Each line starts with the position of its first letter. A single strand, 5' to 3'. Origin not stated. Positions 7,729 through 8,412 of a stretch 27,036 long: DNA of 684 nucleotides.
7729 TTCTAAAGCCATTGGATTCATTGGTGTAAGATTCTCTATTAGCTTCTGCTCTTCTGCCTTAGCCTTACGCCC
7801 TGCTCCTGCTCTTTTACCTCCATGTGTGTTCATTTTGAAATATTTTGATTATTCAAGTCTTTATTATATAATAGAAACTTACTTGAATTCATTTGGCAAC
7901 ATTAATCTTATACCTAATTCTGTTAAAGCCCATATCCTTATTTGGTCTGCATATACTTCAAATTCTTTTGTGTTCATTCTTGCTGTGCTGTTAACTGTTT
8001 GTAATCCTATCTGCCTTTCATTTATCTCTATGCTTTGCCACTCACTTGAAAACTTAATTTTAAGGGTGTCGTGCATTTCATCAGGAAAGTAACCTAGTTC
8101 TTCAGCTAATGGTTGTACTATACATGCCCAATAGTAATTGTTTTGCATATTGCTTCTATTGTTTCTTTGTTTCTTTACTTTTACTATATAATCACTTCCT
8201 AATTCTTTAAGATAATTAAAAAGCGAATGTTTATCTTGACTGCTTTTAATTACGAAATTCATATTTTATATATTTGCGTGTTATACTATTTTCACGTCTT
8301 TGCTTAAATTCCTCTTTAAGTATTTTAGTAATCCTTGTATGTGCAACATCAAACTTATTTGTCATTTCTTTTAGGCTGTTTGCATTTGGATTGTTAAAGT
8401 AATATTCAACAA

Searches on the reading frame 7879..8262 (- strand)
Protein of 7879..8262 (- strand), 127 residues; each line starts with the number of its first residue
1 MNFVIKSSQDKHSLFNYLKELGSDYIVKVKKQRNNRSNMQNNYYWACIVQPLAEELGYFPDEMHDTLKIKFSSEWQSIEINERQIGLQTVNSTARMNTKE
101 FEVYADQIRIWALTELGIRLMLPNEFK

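Call 7: search_protein_families(library=phrogs, proteins=[window:7879-8262:-], max_evalue=0.01)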
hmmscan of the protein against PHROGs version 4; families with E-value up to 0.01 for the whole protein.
window:7879-8262:- (127 aa): 1 family
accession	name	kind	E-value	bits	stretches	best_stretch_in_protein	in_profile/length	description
phrog_72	-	DNA, RNA and nucleotide metabolism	1.3e-18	68.6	1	2-126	11-148/161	NinB/ Orf homologous recombination mediator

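Call 8: search_protein_families(library=pfam, proteins=[window:7879-8262:-], max_evalue=0.01)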
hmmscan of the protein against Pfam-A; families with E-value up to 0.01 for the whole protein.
window:7879-8262:- (127 aa): 1 family
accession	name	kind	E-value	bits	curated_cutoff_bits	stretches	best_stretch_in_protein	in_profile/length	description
PF05772.17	NinB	-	0.0079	16.5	23.8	0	3-112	5-123/131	NinB protein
